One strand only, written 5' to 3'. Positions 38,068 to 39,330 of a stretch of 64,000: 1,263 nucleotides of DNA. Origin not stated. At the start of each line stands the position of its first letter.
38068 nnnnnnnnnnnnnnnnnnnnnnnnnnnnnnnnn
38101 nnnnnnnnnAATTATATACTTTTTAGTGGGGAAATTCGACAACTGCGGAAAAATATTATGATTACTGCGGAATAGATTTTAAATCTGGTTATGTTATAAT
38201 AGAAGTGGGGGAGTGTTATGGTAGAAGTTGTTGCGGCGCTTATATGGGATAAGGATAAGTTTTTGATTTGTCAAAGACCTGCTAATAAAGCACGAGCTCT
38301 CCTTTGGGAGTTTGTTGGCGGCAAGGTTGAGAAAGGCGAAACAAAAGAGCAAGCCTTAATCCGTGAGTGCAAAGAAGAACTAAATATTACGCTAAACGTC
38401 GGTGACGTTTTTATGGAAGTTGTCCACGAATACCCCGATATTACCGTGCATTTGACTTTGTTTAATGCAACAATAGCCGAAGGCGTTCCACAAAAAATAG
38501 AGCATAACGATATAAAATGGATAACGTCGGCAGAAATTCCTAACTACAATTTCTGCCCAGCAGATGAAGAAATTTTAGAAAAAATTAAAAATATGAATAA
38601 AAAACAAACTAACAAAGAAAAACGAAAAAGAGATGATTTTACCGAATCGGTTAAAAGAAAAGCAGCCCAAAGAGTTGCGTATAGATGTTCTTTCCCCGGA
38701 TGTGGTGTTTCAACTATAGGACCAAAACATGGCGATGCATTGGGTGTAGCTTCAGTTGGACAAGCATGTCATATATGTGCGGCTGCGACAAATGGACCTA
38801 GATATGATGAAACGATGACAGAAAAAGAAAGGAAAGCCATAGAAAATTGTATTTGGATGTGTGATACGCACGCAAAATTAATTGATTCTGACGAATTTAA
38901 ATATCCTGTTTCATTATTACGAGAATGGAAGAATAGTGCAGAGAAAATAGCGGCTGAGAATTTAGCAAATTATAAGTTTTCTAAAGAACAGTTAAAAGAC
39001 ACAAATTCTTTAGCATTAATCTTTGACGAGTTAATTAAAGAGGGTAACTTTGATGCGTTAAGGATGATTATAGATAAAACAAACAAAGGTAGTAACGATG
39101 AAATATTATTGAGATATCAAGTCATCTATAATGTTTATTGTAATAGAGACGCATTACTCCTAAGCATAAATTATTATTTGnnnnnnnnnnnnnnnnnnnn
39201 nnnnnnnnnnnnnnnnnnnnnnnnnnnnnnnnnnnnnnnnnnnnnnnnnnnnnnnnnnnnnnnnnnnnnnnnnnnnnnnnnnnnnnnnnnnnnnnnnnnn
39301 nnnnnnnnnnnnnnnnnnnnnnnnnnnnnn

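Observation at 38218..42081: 1287-aa protein fusing an intact Nudix box to a Cys/His-rich HNH-like module and a long helical scaffold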

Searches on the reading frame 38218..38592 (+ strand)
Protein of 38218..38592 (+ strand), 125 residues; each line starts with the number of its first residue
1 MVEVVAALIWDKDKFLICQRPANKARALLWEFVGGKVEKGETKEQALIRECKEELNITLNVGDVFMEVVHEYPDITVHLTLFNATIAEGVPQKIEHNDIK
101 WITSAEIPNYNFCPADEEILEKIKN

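Call 68: find_related_loci(query=window:38218-38592:+, collection=metagenome_contigs, flank=7000)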
Query window:38218-38592:+ (125 aa) in metagenome_contigs; peptide patterns used: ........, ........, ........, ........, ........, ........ (x = any residue, [..] = any of these).
600 stretches matched a pattern (row limit reached: there are more); 586 encode a relative of the query (tblastn E <= 1e-3); the best 80 are kept; 80 distinct loci.
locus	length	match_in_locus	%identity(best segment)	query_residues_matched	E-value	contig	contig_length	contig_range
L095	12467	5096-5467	94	1-124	1e-77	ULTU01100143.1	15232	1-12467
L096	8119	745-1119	93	1-125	2e-76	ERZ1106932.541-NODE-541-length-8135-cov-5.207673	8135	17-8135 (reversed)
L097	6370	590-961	90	1-124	9e-75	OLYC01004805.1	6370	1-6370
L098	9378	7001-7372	91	1-124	3e-74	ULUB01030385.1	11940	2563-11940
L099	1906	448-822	88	1-125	4e-75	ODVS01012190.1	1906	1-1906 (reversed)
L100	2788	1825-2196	87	1-124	9e-73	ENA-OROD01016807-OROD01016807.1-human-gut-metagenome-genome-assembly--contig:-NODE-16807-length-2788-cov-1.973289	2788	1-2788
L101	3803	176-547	82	1-124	4e-71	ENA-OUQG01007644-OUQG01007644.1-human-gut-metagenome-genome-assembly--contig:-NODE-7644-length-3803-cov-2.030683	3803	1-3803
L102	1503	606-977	83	1-124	2e-74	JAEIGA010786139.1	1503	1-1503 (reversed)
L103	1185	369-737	81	1-123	2e-75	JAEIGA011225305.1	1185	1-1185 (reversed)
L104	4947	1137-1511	81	1-125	5e-70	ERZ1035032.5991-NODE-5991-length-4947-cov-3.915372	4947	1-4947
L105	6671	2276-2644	85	1-123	4e-70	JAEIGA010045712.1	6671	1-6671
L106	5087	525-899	82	1-125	4e-70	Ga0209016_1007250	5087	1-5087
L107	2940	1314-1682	84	1-123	1e-70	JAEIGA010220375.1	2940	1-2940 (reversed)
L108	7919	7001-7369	84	1-123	4e-70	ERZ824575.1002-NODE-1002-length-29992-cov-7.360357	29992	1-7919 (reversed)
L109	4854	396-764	84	1-123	3e-70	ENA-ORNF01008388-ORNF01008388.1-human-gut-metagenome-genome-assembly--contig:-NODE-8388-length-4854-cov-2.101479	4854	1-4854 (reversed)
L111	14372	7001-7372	84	1-124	1e-69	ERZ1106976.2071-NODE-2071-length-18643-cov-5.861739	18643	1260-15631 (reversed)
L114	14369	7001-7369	83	1-123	1e-69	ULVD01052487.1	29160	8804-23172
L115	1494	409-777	83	1-123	7e-73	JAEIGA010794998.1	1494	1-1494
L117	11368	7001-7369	83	1-123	2e-69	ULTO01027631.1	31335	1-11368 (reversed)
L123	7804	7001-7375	79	1-125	1e-68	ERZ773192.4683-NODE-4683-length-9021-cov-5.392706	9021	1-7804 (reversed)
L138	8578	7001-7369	82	1-123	1e-67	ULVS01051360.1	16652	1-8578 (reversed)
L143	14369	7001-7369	81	1-123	8e-68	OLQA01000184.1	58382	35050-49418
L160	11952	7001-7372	77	1-124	4e-67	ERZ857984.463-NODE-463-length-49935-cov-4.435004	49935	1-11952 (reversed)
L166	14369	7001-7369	80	1-123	6e-67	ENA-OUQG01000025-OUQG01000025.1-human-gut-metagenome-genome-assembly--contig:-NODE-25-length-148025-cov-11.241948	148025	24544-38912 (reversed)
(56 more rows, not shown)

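Call 73: search_protein_families(library=padloc, proteins=[L143:3825-7001:+, L123:4863-7004:+, L114:10075-10524:+, L160:6992-9010:+, L096:1813-6612:+, L096:1128-1811:+, L098:4045-6657:+, L166:2470-4578:+, L117:801-3059:+, L138:5420-6610:+], max_evalue=0.00001)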
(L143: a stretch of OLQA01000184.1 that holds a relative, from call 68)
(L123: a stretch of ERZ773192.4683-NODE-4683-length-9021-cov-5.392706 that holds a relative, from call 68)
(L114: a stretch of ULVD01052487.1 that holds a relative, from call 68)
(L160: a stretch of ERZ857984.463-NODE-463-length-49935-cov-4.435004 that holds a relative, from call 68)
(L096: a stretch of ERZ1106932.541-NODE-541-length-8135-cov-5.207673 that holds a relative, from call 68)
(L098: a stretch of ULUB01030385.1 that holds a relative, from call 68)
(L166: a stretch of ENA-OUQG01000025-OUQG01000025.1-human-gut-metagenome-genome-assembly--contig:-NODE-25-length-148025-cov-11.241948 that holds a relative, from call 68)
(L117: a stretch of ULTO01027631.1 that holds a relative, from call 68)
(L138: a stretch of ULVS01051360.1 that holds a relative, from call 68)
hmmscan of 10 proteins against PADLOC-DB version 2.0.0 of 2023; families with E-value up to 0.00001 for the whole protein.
L143:3825-7001:+ (1058 aa): 12 families
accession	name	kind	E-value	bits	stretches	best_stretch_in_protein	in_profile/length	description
PDLC03659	mREase_IV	-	5.1e-227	754.1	1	124-1047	12-934/945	Type IV methyl-directed restriction enzyme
PDLC03658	mREase_IV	-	5.8e-94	313.6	2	151-808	43-686/953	Type IV methyl-directed restriction enzyme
PDLC02707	PbeA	-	3e-40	136.5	2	218-518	123-454/672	PbeA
PDLC02704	PbeA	-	3.2e-30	103.2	2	217-519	121-460/682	PbeA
PDLC03049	REase_I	-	1.3e-22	77.7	1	325-679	166-540/807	Type I restriction enzyme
PDLC02706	PbeA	-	1e-18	65.4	1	321-518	264-475/722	PbeA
PDLC03047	REase_I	-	1.3e-18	64.2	1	307-488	323-499/1107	Type I restriction enzyme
PDLC02703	PbeA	-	4.2e-13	46.8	0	447-519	369-446/626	PbeA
PDLC02705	PbeA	-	5.5e-10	36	1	566-694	520-649/691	PbeA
PDLC03928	PsyrT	-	3.8e-08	30.1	1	566-664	236-334/689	-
PDLC03829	ZacB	-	9.8e-07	26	1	224-301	292-374/586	-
PDLC03042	REase_I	-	1.3e-06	24.1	0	558-668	711-833/1170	Type I restriction enzyme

L123:4863-7004:+ (713 aa): 1 family
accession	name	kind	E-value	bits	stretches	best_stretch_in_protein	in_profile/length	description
PDLC05014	PDC-S41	-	1.4e-243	808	1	6-713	3-653/657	-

L114:10075-10524:+ (149 aa): 0 families

L160:6992-9010:+ (672 aa): 2 families
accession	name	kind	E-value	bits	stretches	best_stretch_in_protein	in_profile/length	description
PDLC04899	PDC-S07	-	1.8e-43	145.4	1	1-129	3-131/135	-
PDLC03834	BnzB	-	5.2e-31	106.3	1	147-327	159-352/504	-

L096:1813-6612:+ (1599 aa): 59 families (the best 25 are shown)
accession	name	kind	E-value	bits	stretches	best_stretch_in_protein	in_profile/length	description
PDLC02864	DpdF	-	6.5e-96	320.5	1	246-643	9-384/610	DpdF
PDLC02861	DpdF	-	3.8e-87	291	1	245-613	14-359/611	DpdF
PDLC03928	PsyrT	-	1.9e-81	272.3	1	246-633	7-381/689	-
PDLC02870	DpdF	-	3.1e-77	258.3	1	251-674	5-395/534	DpdF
PDLC01089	C3a193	-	1.5e-60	203.6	1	282-713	270-707/983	poss. alt. Cas3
PDLC02865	DpdF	-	2.3e-57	192.5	1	246-605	746-1088/1499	DpdF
PDLC02855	DpdF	-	1.5e-47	160.4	1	277-632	155-514/825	DpdF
PDLC03802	RTasHel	-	1.7e-47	160.7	3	1049-1157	6-112/675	DRT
PDLC00117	GajB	-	2e-46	156.7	3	1171-1331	220-382/604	UrvD helicase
PDLC02872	DpdF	-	2.8e-46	156.5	1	259-632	153-540/859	DpdF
PDLC00132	GajB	-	2.1e-44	150.2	2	1172-1262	217-307/625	UrvD helicase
PDLC00114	GajB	-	2.7e-44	149.8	2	1172-1346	218-398/635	UrvD helicase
PDLC00122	GajB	-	1.2e-42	144.6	2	1173-1488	166-488/502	UrvD helicase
PDLC02859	DpdF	-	1.6e-41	140.3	1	272-587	108-416/545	DpdF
PDLC02867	DpdF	-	1.3e-39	134.1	1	242-626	115-507/855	DpdF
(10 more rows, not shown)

L096:1128-1811:+ (227 aa): 1 family
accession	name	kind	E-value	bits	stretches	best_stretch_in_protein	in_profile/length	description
PDLC03767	RT_UG29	-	2.4e-07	26.5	1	12-101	3-97/2280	DRT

L098:4045-6657:+ (870 aa): 7 families
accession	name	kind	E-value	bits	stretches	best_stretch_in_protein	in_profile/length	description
PDLC03650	REase_III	-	2.1e-89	299.1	2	51-450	51-467/898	Type III restriction enzyme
PDLC03653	REase_III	-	2.6e-74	248.8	3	200-447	251-511/883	Type III restriction enzyme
PDLC03647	REase_III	-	3.8e-18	63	2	57-266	85-268/989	Type III restriction enzyme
PDLC03648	REase_III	-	6.7e-13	45.6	1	206-414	130-363/871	Type III restriction enzyme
PDLC03649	REase_III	-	4.5e-12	42.7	0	345-424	476-560/973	Type III restriction enzyme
PDLC02707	PbeA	-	3.8e-10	37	0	52-112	263-320/672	PbeA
PDLC02704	PbeA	-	5.4e-08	29.8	0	282-411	510-637/682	PbeA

L166:2470-4578:+ (702 aa): 63 families (the best 25 are shown)
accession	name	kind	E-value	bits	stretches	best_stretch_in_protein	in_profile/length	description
PDLC03279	MTase_II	-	4.6e-125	416.2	1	349-700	2-353/587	Type II methyltransferase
PDLC03234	MTase_II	-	2.6e-115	383.7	1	347-701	2-367/375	Type II methyltransferase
PDLC03297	MTase_II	-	1.1e-113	378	1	4-342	6-330/332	Type II methyltransferase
PDLC03378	MTase_II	-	1e-96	322.2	1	349-701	2-331/344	Type II methyltransferase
PDLC03326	MTase_II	-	3.6e-91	304.4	1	352-700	7-376/412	Type II methyltransferase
PDLC00033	DruM2|DruM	-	3.4e-85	284.5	1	343-701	15-365/368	DNA cytosine methylase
PDLC03237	MTase_II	-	9e-75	250.3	2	350-526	794-975/1036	Type II methyltransferase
PDLC03272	MTase_II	-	1.7e-69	232.9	1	338-701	63-391/407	Type II methyltransferase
PDLC00026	DruM2|DruM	-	1.4e-67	226.6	1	349-700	4-318/336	DNA cytosine methylase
PDLC02649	DrmMII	-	1.6e-60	203.3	1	405-701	98-419/422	DrmMII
PDLC03225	MTase_II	-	4.1e-58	195.5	2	489-700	370-598/615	Type II methyltransferase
PDLC02648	DrmMII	-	6.2e-58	194.7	1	344-697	16-448/468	DrmMII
PDLC02650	DrmMII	-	8.8e-56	187.6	2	348-474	7-138/435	DrmMII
PDLC02656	DrmMII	-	1.4e-53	180.4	2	348-544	3-232/491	DrmMII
PDLC03307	MTase_II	-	3.2e-49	166.2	1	350-701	1-370/382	Type II methyltransferase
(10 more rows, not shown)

L117:801-3059:+ (752 aa): 2 families
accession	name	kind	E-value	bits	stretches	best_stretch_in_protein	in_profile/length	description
PDLC02207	MzaE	-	2.6e-48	163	1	62-640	65-587/598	-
PDLC02357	AbiU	-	2.3e-18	64.7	1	126-548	124-460/537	AbiU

L138:5420-6610:+ (396 aa): 2 families
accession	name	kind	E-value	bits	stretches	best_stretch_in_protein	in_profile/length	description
PDLC02657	DndA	-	1.1e-123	411.2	1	27-393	1-370/372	DndA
PDLC02759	SspA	-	1.6e-123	410.7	1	28-394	1-369/374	SspA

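Call 74: search_protein_families(library=pfam, proteins=[L143:3825-7001:+, L123:4863-7004:+, L114:10075-10524:+, L160:6992-9010:+, L096:1813-6612:+, L096:1128-1811:+, L098:4045-6657:+, L166:2470-4578:+, L117:801-3059:+, L138:5420-6610:+], max_evalue=0.00001)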
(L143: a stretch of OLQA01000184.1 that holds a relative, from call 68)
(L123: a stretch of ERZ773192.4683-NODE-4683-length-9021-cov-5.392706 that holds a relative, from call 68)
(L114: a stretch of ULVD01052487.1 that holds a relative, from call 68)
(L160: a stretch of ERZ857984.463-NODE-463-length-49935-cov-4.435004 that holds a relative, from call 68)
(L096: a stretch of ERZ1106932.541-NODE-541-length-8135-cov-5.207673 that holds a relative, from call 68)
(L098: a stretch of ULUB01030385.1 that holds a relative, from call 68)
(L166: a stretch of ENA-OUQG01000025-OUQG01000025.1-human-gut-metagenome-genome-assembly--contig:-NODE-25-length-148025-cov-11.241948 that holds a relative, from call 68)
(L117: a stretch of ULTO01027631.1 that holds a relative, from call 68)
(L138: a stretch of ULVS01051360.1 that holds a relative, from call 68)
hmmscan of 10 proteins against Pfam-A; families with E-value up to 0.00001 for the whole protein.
L143:3825-7001:+ (1058 aa): 7 families
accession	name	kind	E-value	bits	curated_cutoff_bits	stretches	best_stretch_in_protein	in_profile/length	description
PF04851.21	ResIII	-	2.1e-37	129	22.5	1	325-482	2-164/164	Type III restriction enzyme, res subunit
PF11907.13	DUF3427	-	8.3e-25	88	27.7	1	857-1047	83-274/280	Domain of unknown function (DUF3427)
PF00271.37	Helicase_C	-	2.1e-13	50.9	23.5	1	571-665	15-109/110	Helicase conserved C-terminal domain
PF13091.12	PLDc_2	-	2.7e-13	50.3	27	1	175-287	23-132/132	PLD-like domain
PF18766.7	SWI2_SNF2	-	1.5e-08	35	26.7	1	350-526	21-200/221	SWI2/SNF2 ATPase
PF09565.16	RE_NgoFVII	-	2e-08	34.2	23.8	1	205-274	65-139/162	NgoFVII restriction endonuclease N-terminal PLD domain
PF00270.35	DEAD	-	3.2e-07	30.7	26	1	329-481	2-161/167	DEAD/DEAH box helicase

L123:4863-7004:+ (713 aa): 1 family
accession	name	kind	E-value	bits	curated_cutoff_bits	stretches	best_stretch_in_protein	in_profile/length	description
PF09848.15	SLFN-g3_helicase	-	4.3e-67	227.3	24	1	241-676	1-353/354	Schlafen group 3, DNA/RNA helicase domain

L114:10075-10524:+ (149 aa): 1 family
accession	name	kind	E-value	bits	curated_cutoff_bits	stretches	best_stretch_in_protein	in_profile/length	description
PF01327.26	Pep_deformylase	-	4.6e-31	108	22.8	1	22-149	15-146/156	Polypeptide deformylase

L160:6992-9010:+ (672 aa): 2 families
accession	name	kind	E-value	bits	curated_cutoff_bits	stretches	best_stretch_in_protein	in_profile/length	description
PF14815.12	NUDIX_4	-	2.2e-22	79.4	35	1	9-124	2-112/113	NUDIX domain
PF00293.34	NUDIX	-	9.2e-16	58.5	21.1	1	7-123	5-131/134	NUDIX domain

L096:1813-6612:+ (1599 aa): 12 families
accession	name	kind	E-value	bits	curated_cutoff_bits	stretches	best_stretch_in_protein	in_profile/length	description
PF00580.27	UvrD-helicase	-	1e-32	114.4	23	2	1050-1140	2-92/271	UvrD/REP helicase N-terminal domain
PF00270.35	DEAD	-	2.4e-30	105.9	26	1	267-439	2-163/167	DEAD/DEAH box helicase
PF00271.37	Helicase_C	-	1.2e-23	83.9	23.5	1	479-586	1-109/110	Helicase conserved C-terminal domain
PF13245.12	AAA_19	-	8.4e-23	81.5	25.1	1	1054-1215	2-134/134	AAA domain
PF13361.12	UvrD_C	-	1.5e-19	71.1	25.6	2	1386-1473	246-348/350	UvrD-like helicase C-terminal domain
PF01443.25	Viral_helicase1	-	1.6e-11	44.9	21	1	1383-1471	134-227/228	Viral superfamily 1 RNA helicase core domain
PF13538.12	UvrD_C_2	-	3.5e-11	43.2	27.4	1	1423-1470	2-51/52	UvrD-like helicase C-terminal domain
PF13401.12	AAA_22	-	5.8e-10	40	27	1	1063-1206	6-123/130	AAA domain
PF04851.21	ResIII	-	5.7e-09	36.5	22.5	0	267-397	6-139/164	Type III restriction enzyme, res subunit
PF13604.12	AAA_30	-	7e-09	36.1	27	1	1049-1243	2-157/191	AAA domain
PF09848.15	SLFN-g3_helicase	-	3.7e-08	33.5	24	1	1063-1280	2-197/354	Schlafen group 3, DNA/RNA helicase domain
PF13191.12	AAA_16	-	8e-06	26.9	32.6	0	1061-1197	23-160/167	AAA ATPase domain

L096:1128-1811:+ (227 aa): 1 family
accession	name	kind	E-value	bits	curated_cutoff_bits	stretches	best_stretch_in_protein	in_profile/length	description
PF01807.25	Zn_ribbon_DnaG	-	1.8e-17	63.4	24.9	1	11-103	2-95/98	CHC2 zinc finger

L098:4045-6657:+ (870 aa): 2 families
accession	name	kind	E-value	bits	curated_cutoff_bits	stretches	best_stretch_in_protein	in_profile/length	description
PF04851.21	ResIII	-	1e-17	65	22.5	1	7-245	8-163/164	Type III restriction enzyme, res subunit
PF00270.35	DEAD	-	3.9e-08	33.7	26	0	55-135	12-90/167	DEAD/DEAH box helicase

L166:2470-4578:+ (702 aa): 3 families
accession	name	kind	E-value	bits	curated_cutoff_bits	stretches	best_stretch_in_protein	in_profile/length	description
PF13651.11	EcoRI_methylase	-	4.5e-120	401.5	26.4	1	7-340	1-345/345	Adenine-specific methyltransferase EcoRI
PF00145.23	DNA_methylase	-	5.7e-70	236.7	22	1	350-697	1-323/324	C-5 cytosine-specific DNA methylase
PF05175.20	MTS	-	8.7e-08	32.4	23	0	345-429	27-108/170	Methyltransferase small domain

L117:801-3059:+ (752 aa): 2 families
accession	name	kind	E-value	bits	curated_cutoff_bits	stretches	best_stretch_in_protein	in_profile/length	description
PF10592.14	AIPR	-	8.5e-75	252.7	25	1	274-613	1-305/308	AIPR protein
PF22879.1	AIPR_N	-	1e-22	81.2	28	1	32-170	1-131/151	Abortive infection phage resistance protein N-terminal domain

L138:5420-6610:+ (396 aa): 1 family
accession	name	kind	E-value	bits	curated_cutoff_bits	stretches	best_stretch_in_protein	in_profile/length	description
PF00266.25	Aminotran_5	-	1.8e-73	248.1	21.5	1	27-386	1-370/371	Aminotransferase class-V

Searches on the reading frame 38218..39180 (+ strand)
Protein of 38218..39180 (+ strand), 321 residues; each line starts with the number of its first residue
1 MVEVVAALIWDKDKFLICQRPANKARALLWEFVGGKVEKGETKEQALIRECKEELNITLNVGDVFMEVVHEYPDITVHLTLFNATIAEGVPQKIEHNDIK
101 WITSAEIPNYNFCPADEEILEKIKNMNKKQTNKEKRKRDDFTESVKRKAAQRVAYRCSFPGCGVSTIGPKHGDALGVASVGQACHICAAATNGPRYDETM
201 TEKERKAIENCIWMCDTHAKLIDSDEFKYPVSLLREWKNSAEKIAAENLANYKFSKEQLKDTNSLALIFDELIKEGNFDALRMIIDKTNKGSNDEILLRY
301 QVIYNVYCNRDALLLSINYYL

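Call 17: search_solved_structures(query=window:38218-39180:+, max_evalue=0.01, show_alignments=4)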
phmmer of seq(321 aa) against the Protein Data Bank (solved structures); distinct sequences matched with E-value up to 0.01: 49.
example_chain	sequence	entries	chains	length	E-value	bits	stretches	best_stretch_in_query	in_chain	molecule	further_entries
5x1x_A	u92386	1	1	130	2.5e-24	89.7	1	2-123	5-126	Mutator mutT protein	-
2rrk_A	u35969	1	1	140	5e-21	78.9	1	1-123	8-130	CTP pyrophosphohydrolase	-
3ees_A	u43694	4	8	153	8.3e-21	78.1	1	2-124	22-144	Probable pyrophosphohydrolase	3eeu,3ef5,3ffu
3hhj_A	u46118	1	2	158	1.9e-18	70.4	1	4-126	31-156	Mutator mutT protein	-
4v14_A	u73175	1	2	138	1.9e-17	67.1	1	2-123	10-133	MUTATOR MUTT PROTEIN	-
3gwy_A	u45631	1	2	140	1.1e-15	61.3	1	2-125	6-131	Putative CTP pyrophosphohydrolase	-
7syc_A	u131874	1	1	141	4.5e-14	56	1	13-123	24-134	7,8-dihydro-8-oxoguanine-triphosphatase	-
1mut_A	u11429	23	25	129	1.3e-13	54.5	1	11-125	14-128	NUCLEOSIDE TRIPHOSPHATE PYROPHOSPHOHYDROLASE | Mutator mutT protein | 7,8-dihydro-8-oxoguanine-triphosphatase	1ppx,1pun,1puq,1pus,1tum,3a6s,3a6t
3r03_A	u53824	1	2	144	3.1e-13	53.3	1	4-120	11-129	NUDIX hydrolase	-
5zrc_A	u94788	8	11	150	6.4e-12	49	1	4-117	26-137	Putative mutator protein MutT2/NUDIX hydrolase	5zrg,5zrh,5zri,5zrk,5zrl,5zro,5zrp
8ysq_A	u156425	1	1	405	4.1e-11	46.3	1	133-243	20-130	SAVED domain-containing protein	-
3grn_A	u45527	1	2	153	1.1e-08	38.3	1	3-130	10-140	MutT related protein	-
9om4_A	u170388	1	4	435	1.1e-08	38.3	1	152-248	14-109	HNH endonuclease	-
7rwm_A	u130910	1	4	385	1.2e-06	31.6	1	129-274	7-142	SAVED domain-containing protein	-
3id9_A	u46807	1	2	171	1.7e-06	31.1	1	2-104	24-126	MutT/NUDIX family protein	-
7rwk_A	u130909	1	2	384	0.0059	19.5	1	179-239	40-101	SAVED domain-containing protein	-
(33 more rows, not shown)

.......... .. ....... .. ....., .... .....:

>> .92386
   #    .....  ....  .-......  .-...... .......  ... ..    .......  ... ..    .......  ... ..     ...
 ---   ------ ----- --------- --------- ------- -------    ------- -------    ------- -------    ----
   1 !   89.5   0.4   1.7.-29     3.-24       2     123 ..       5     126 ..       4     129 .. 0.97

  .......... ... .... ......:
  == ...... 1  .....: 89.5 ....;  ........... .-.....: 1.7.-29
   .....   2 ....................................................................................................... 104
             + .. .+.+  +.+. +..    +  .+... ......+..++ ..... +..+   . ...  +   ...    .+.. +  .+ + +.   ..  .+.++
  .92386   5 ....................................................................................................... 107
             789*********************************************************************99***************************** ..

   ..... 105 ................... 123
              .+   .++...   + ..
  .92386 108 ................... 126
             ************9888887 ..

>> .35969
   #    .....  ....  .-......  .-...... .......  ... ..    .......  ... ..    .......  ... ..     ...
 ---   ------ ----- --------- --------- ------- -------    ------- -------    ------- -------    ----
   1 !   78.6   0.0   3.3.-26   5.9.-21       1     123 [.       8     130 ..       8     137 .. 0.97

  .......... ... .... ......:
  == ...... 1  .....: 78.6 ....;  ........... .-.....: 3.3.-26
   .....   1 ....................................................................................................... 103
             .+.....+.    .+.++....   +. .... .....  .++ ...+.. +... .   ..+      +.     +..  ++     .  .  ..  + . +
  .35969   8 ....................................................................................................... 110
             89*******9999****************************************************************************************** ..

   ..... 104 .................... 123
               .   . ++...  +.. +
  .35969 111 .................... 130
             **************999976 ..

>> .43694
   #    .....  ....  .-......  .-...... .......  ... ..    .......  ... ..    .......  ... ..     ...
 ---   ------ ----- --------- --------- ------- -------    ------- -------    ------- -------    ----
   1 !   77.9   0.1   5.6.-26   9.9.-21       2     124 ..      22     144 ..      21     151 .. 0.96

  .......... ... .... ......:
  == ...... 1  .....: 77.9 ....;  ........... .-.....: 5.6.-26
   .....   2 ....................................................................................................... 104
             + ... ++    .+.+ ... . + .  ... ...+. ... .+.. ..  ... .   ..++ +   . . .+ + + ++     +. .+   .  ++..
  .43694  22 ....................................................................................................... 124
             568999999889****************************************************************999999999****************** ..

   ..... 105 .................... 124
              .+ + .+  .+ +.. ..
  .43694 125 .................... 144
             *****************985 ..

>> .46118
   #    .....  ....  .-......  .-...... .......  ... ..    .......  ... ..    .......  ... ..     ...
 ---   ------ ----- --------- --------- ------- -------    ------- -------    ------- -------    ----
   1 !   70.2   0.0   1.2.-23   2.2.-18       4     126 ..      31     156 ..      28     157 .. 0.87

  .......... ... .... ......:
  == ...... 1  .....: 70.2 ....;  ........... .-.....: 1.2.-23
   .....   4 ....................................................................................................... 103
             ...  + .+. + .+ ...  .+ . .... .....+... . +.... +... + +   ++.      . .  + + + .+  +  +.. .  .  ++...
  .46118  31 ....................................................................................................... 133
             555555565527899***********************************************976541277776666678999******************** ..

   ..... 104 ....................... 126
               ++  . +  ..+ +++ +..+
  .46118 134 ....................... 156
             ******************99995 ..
